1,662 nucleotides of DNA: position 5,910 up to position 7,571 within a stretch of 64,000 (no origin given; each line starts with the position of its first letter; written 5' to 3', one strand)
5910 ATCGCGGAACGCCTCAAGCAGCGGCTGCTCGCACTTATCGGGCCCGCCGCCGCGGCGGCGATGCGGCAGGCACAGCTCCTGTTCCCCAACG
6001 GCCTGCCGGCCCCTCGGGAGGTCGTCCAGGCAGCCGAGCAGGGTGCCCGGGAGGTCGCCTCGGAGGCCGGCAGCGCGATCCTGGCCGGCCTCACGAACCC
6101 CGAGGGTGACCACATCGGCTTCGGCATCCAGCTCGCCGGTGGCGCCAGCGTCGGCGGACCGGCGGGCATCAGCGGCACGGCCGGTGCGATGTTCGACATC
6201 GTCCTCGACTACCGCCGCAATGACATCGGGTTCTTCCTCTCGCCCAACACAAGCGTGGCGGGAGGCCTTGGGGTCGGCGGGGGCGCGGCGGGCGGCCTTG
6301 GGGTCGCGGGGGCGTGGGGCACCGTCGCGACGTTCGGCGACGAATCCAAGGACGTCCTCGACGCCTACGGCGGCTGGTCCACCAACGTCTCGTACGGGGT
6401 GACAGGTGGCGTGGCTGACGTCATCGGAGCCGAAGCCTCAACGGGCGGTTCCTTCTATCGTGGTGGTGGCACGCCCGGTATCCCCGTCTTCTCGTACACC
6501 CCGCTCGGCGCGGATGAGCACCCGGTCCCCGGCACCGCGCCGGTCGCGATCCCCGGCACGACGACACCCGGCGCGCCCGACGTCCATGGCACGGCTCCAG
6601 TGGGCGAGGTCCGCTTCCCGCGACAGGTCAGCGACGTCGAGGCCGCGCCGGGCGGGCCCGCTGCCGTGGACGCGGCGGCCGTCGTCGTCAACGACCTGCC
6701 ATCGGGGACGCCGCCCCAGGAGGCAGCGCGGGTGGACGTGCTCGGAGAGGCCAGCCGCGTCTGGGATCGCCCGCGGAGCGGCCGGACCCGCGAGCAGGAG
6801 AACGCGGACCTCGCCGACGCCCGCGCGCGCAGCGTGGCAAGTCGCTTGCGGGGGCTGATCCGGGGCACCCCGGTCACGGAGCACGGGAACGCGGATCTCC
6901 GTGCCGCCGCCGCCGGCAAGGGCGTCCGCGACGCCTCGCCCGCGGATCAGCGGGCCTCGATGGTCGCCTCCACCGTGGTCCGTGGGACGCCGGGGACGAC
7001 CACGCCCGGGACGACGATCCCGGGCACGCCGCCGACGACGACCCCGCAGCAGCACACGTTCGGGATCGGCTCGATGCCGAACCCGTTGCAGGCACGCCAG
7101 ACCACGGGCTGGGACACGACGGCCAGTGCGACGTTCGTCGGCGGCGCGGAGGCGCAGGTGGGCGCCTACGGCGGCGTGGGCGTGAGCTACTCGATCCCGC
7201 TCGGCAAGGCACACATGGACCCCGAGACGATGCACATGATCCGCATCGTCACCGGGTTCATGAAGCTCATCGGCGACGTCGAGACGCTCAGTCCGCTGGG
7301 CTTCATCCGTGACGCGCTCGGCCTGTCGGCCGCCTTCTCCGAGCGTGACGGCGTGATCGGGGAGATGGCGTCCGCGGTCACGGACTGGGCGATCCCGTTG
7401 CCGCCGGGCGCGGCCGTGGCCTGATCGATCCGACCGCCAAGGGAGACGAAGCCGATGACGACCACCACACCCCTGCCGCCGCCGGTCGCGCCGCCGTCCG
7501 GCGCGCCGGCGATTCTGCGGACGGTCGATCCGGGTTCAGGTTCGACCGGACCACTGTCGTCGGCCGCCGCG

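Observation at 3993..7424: Orphan 1143-aa modular protein with an effector-style leader motif and an architecture I cannot assign to any characterised family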

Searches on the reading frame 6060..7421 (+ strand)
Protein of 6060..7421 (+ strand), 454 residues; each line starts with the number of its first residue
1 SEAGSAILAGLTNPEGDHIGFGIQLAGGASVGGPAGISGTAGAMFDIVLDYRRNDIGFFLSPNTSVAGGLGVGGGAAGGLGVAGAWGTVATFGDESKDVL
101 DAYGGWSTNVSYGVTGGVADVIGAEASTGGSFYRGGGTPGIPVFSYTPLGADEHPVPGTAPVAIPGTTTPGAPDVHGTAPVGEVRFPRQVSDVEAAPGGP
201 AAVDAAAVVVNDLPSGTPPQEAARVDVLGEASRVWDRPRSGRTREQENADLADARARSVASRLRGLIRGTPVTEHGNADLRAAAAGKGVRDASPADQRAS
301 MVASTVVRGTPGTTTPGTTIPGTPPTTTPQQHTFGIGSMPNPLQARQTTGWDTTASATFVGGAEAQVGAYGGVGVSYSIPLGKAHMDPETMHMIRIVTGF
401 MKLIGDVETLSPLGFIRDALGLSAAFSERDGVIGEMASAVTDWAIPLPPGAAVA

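Call 27: find_homologous_proteins(query=window:6060-7421:+, max_evalue=0.01)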
Query window:6060-7421:+ (454 aa): 12 proteins with E <= 0.01 among 8000 candidates.
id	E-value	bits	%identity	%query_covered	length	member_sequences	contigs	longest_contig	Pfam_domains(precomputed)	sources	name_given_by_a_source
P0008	1.7e-142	494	58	99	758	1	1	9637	-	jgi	-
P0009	1.4e-133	465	55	90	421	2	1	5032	-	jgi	jgi:hypothetical protein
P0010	3.0e-98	348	50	93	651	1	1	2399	-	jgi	-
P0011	3.2e-98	348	57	68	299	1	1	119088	-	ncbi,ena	-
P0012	7.2e-94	334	48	99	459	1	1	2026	-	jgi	jgi:hypothetical protein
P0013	9.8e-94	333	47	93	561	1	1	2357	-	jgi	jgi:outer membrane protein OmpA-like peptidoglycan-associated protein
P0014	5.5e-93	331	43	98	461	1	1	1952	-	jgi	jgi:outer membrane protein OmpA-like peptidoglycan-associated protein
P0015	4.8e-87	311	42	98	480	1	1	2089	-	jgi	jgi:hypothetical protein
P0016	3.3e-81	292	57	60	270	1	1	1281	-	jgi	jgi:hypothetical protein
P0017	4.4e-47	179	39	54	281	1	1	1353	-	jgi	jgi:hypothetical protein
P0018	1.8e-23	102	41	48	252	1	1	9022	-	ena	-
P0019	8.1e-14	70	43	27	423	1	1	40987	-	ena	-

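Call 51: predict_structure(alignment_id=A3)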
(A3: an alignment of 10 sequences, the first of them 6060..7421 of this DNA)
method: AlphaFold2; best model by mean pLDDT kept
length: 454 residues; sequences in the alignment: 10
mean_pLDDT: 72.9   pTM: 0.49
mean pLDDT of the five models: 72.9, 64.5, 60.0, 56.1, 55.0
residues with pLDDT >= 90: 65; 70-90: 219; 50-70: 133; < 50: 37
segments of 3 or more residues with pLDDT < 50: 1-4, 429-454
pLDDT, mean of each block of 10 residues (from residue 1): 49 76 69 61 85 84 72 56 73 76 73 62 57 61 71 69 77 87 91 92 93 81 92 75 86 94 91 89 80 86 89 75 73 61 61 67 57 75 79 78 70 68 59 38 35 34
secondary structure, 60 per line:
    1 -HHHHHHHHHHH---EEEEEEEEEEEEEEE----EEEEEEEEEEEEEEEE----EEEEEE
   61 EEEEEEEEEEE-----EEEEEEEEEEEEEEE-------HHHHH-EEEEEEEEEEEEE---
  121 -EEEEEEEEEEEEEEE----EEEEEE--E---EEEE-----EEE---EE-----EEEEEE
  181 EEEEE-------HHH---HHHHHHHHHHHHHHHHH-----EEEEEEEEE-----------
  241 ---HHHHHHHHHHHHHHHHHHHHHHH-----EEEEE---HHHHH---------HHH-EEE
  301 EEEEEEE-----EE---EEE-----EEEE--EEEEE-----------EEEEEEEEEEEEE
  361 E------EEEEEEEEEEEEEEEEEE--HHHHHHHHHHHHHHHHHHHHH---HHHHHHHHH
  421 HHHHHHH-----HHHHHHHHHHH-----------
elements in order: H2-12 E16-30 E35-50 E55-71 E77-91 H99-103 E105-117 E122-136 E141-146 E153-156 E162-164 E175-185 H199-215 E221-229 H244-266 E272-276 H280-284 E298-307 E318-320 E326-329 E332-336 E348-361 E368-385 H388-408 H412-427 H433-443

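Call 52: search_protein_representatives(alignment_id=A3)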
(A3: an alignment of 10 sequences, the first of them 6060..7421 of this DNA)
Query: 10 sequences, 467 profile positions. Proteins with E-value up to 0.001 (for the whole library): 75; up to 1e-10: 52; up to 1e-30: 34. The best 75 are listed.
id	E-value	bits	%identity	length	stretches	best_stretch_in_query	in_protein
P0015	2.6e-225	765.1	-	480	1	1-462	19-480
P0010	2.6e-217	738.8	-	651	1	1-462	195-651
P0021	3.1e-207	705.6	-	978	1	1-467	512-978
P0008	5.6e-198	675.0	-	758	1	1-464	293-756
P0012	6.2e-198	674.9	-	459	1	1-467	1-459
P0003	3.4e-195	665.9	-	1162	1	1-467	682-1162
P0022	4.0e-174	596.4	-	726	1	1-467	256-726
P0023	2.6e-164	564.1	-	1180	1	1-467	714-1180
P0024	2.1e-157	541.3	-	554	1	1-467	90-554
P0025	4.8e-145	500.5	-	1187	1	2-467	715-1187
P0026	1.0e-144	499.4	-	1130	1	2-464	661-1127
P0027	2.9e-136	471.5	-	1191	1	1-465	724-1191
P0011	3.7e-136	471.2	-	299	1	169-467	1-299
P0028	3.2e-131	454.9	-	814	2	186-464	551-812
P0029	1.2e-119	416.7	-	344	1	127-467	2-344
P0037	1.7e-47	178.9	-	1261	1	22-462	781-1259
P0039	7.2e-45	170.2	-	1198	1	14-443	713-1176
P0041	7.8e-43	163.5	-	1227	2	7-347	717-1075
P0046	8.2e-31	123.9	-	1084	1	9-463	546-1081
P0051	2.0e-24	102.8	-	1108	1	14-463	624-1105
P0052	1.9e-22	96.3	-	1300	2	242-463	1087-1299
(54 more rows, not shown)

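Call 57: fold_search(model_id=the predicted structure, library=pdb)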
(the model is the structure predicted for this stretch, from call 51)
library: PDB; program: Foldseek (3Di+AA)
matches with E <= 10: 232; with E <= 0.001: 0
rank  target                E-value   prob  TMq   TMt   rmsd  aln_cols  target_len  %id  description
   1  5n2c_C                6.0e-03  1.00  0.20  0.67   3.9       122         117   14  Crystal structure of the peptidoglycan-associated lipoprotein from Burkholderia cenocepacia (released 2017-07-26)
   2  3s0y_A                7.4e-03  1.00  0.20  0.44  21.2       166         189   15  The crystal structure of the periplasmic domain of MotB (residues 64-256). (released 2012-03-14)
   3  7muc_AK               9.2e-03  0.99  0.16  0.39   9.6       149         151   14  Legionella pneumophila Dot/Icm T4SS C1 Reconstruction (released 2021-10-06)
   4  3s0h_B                9.7e-03  1.00  0.20  0.50   5.1       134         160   15  The crystal structure of the periplasmic domain of Helicobacter pylori MotB (residues 90-256). (released 2012-03-14)
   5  3s03_A                1.2e-02  1.00  0.19  0.52  14.6       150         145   15  The crystal structure of the periplasmic domain of Helicobacter pylori MotB (residues 97-256, P43). (released 2012-03-14)
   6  7mud_AK               1.8e-02  1.00  0.20  0.52   9.1       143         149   13  Legionella pneumophila Dot/Icm T4SS OMC (released 2021-10-06)
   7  6aeo_A                2.0e-02  1.00  0.14  0.12   4.0        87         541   21  TssL periplasmic domain (released 2019-06-12)
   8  3s06_B                2.1e-02  1.00  0.21  0.56   9.5       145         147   12  The crystal structure of the periplasmic domain of Helicobacter pylori MotB (residues 97-256, P3121). (released 2012-03-14)
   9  3s02_A                3.7e-02  1.00  0.22  0.59   9.1       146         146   11  The crystal structure of the periplasmic domain of Helicobacter pylori MotB (residues 103-256) (released 2012-03-14)
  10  4b62                  4.0e-02  1.00  0.20  0.55   4.2       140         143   16  The structure of the cell wall anchor of the T6SS from Pseudomonas aeruginosa (released 2013-10-02)
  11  6aeo_B                4.6e-02  1.00  0.14  0.12   3.7        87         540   18  TssL periplasmic domain (released 2019-06-12)
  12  7vrp_B                4.9e-02  0.04  0.09  0.09  41.1       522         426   10  Structure of infectious bursal disease virus Gx strain (released 2022-03-30)
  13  3s02_B                5.8e-02  1.00  0.18  0.48   4.0       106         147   11  The crystal structure of the periplasmic domain of Helicobacter pylori MotB (residues 103-256) (released 2012-03-14)
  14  3fbm                  6.8e-02  0.06  0.13  0.13  41.4       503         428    9  D431N Mutant VP2 Protein of Infectious Bursal Disease Virus; Derived T=1 Particles (released 2009-01-13)
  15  9ljk_A                7.5e-02  0.99  0.19  0.50  11.1       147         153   16  Structure of the periplasmic domain of MotS from Bacillus subtilis (released 2025-02-26)
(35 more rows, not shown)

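Call 58: find_encoding_contigs(protein=P0052, flank=10000, max_places=3)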
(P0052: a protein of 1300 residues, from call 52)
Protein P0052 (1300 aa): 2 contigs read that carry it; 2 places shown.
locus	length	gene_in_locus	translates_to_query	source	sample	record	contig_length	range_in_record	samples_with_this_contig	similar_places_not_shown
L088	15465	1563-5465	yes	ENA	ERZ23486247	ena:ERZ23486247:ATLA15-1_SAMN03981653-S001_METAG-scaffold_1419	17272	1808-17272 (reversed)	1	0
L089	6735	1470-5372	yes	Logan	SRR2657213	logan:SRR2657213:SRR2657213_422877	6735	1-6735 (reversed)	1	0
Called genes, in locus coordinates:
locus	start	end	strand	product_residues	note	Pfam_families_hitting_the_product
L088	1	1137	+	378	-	?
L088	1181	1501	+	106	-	-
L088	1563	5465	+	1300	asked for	PF13699:eCIS_core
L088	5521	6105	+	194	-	-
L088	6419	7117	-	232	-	PF06468:Spond_N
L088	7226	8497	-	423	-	PF00672:HAMP (weak), PF02518:HATPase_c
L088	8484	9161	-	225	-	PF00072:Response_reg, PF00486:Trans_reg_C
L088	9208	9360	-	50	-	-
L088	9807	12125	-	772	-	PF03891:DUF333, PF00112:Peptidase_C1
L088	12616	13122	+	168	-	PF01470:Peptidase_C15 (weak)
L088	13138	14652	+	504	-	PF00501:AMP-binding, PF13193:AMP-binding_C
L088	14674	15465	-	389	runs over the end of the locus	PF02666:PS_Dcarbxylase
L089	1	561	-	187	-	?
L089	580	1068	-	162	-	-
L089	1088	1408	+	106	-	-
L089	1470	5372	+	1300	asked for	PF13699:eCIS_core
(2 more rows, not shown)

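Call 59: find_encoding_contigs(protein=P0037, flank=10000, max_places=3)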
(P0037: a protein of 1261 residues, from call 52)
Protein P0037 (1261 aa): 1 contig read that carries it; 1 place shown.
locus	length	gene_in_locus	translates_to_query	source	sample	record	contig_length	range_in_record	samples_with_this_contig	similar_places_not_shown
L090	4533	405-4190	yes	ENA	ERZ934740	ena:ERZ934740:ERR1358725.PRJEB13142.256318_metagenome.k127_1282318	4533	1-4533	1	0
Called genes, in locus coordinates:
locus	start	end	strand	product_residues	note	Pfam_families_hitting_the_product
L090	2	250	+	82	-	?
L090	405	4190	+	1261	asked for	-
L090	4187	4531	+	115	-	?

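Call 69: search_solved_structures(query=A3, max_evalue=10, show_alignments=2)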
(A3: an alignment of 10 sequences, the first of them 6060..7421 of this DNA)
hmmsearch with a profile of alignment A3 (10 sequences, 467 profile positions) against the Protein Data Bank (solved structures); distinct sequences matched with E-value up to 10: 17.
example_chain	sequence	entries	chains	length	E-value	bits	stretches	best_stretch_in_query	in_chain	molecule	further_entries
6aeo_A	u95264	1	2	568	0.045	15.9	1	243-299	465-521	Maltose/maltodextrin-binding periplasmic protein,TssL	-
6jfw_A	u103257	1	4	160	0.053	15.6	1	261-317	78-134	PA0833-PD protein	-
1r1m_A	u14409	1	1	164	0.17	14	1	261-303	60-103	Outer membrane protein class 4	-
9v99_A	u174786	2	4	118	0.18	13.9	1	262-297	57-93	Outer membrane beta-barrel domain-containing protein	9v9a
6u83_A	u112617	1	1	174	0.2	13.8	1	234-293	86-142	Outer membrane associated protein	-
1j32_A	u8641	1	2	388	0.22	13.6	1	3-185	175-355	aspartate aminotransferase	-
5u1h_A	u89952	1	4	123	0.23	13.6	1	261-302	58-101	Outer membrane porin F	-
5eb1_B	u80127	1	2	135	0.36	12.9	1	262-319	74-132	YfiB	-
5eaz_A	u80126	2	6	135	0.36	12.9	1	262-319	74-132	YfiB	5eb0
5y61_B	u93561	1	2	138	0.37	12.9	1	262-319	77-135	YfiB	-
6ikj_A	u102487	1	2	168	0.55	12.3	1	262-319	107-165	YfiB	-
6ikk_A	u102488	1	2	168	0.56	12.3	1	262-319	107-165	YfiB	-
4zhv_A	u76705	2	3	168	0.56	12.3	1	262-319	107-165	YfiB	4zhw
4zhy_B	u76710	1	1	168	0.56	12.3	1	262-319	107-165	YfiB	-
6iki_A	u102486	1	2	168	0.56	12.3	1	262-319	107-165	YfiB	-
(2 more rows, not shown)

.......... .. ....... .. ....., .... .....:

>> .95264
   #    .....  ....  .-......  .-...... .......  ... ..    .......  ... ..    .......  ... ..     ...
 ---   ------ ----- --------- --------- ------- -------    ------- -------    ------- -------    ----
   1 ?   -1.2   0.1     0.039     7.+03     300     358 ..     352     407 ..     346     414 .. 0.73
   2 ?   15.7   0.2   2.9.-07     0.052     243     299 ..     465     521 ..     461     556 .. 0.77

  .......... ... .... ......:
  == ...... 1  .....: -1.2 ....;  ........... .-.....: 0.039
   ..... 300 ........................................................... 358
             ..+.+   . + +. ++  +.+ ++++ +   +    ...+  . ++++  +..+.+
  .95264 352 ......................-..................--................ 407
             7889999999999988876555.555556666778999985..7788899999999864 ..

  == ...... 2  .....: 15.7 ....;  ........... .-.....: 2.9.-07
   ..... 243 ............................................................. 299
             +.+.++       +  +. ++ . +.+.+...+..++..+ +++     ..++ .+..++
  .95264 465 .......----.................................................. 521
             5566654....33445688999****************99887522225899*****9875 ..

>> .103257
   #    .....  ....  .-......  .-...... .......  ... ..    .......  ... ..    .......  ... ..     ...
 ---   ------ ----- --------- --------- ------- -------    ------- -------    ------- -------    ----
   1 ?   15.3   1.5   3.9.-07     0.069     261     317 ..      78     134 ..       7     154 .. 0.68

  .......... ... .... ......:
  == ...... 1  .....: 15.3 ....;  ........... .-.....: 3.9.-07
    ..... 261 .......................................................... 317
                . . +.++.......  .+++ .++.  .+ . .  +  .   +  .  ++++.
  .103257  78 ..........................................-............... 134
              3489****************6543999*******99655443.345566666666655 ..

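Call 78: fold_search(model_id=the predicted structure, library=viral)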
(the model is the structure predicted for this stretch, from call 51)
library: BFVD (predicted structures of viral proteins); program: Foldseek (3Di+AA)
matches with E <= 10: 179; with E <= 0.001: 0
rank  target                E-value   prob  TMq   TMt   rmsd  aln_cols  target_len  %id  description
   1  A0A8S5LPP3            1.8e-03  0.90  0.17  0.23  36.4       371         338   12  Outer membrane protein [Myoviridae sp. ct0f722]
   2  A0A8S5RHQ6            1.9e-03  0.92  0.18  0.24  27.2       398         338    9  OmpA-like domain-containing protein [virus sp. ctML55]
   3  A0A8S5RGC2            6.2e-03  0.72  0.18  0.17  37.6       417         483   12  Outer membrane protein [virus sp. ct5rm7]
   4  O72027                3.3e-02  0.08  0.12  0.11  37.0       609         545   11  Structural polyprotein (Fragment) [Avian infectious bursal disease virus]
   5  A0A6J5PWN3            7.4e-02  0.60  0.19  0.14  23.1       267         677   12  Uncharacterized protein [uncultured Caudovirales phage]
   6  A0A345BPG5            1.7e-01  0.05  0.09  0.09  42.5       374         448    8  (no name in the UniProt tables at hand)
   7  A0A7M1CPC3            2.3e-01  0.21  0.14  0.27   8.0       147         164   12  (no name in the UniProt tables at hand)
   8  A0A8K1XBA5            2.4e-01  0.02  0.07  0.05  40.8       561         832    9  Peptidase [Hangzhou sesamia inferens carmotetravirus 1]
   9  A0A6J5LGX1            3.0e-01  0.01  0.05  0.04  44.0       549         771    5  Uncharacterized protein [uncultured Caudovirales phage]
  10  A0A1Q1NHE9            3.5e-01  0.02  0.11  0.08  35.9       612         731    9  Polyprotein (Fragment) [Infectious pancreatic necrosis virus]
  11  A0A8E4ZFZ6            4.9e-01  0.02  0.06  0.12  18.7       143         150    8  Uncharacterized protein [Tenacibaculum phage Gundel_1]
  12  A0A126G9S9            5.1e-01  0.01  0.06  0.05  48.7       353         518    7  Coat protein [Lake Sarah-associated circular virus-41]
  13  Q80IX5                7.5e-01  0.01  0.09  0.07  39.5       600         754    9  p81 [Providence virus (isolate Helicoverpa zea/United States/vFLM1/-)]
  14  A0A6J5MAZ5            9.8e-01  0.07  0.12  0.24  13.8       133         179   16  COG3637 Opacity protein and related surface antigens [uncultured Caudovirales phage]
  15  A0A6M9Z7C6            9.8e-01  0.01  0.06  0.06  51.6       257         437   11  Putative capsid protein [Riboviria sp.]
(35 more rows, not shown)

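Call 90: find_encoding_contigs(protein=P0041, flank=10000, max_places=2)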
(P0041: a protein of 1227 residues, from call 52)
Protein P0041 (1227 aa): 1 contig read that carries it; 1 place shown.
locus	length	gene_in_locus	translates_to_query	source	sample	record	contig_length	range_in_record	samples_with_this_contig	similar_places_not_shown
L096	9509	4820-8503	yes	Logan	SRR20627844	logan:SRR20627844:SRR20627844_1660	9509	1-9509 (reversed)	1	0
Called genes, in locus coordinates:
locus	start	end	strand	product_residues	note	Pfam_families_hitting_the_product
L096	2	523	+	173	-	?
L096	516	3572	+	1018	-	PF06347:SH3_4 (faint), PF08239:SH3_3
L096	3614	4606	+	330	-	PF24807:WD40_CDC20-Fz (weak), PF24814:WD40_Prp19, PF25175:Beta-prop_WDR5, PF25174:Beta-prop_THOC3, PF25391:WD40_Gbeta (weak), PF23381:Beta-prop_IFT122_1st, PF23409:Beta-prop_EML (weak), PF25173:Beta-prop_WDR3_1st, +6 more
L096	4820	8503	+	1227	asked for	-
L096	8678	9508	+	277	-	?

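Call 91: find_encoding_contigs(protein=P0046, flank=10000, max_places=2)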
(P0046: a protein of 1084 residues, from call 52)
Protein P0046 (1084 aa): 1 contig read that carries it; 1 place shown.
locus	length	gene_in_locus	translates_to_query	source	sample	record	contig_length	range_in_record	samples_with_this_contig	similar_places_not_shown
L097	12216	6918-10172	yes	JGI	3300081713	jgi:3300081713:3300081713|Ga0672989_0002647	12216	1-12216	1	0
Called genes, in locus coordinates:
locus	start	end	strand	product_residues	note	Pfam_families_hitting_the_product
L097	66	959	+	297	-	PF00565:SNase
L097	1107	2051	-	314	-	PF04794:YdjC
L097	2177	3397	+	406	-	PF00155:Aminotran_1_2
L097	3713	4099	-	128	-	PF02036:SCP2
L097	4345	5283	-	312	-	PF02585:PIG-L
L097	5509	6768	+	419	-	PF02958:EcKL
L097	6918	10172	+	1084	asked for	PF01442:Apolipoprotein (weak)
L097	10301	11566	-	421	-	PF01938:TRAM, PF05958:tRNA_U5-meth_tr (faint)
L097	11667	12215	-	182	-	?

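Call 92: find_encoding_contigs(protein=P0039, flank=10000, max_places=2)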
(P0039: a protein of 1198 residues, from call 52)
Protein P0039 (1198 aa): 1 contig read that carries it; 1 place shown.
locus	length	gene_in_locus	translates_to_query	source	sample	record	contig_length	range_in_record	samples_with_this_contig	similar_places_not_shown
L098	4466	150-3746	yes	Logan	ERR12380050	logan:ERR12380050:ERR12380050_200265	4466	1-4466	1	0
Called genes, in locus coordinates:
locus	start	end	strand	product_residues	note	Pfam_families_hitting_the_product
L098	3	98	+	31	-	?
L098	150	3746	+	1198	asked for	PF01442:Apolipoprotein (faint), PF04513:Baculo_PEP_C (faint)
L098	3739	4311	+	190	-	-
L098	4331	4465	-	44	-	?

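Call 93: find_encoding_contigs(protein=P0051, flank=10000, max_places=2)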
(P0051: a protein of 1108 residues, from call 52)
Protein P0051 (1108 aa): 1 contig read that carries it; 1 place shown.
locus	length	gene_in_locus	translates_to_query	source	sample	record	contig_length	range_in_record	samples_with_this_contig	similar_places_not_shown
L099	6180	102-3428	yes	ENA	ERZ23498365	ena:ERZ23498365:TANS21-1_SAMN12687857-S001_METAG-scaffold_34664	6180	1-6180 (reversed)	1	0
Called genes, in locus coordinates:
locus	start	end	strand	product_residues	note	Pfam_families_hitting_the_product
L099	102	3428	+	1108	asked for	-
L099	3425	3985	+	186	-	-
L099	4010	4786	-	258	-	PF13398:Peptidase_M50B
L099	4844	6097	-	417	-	PF05057:DUF676, PF24096:DUF7379 (weak), PF07819:PGAP1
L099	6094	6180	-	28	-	?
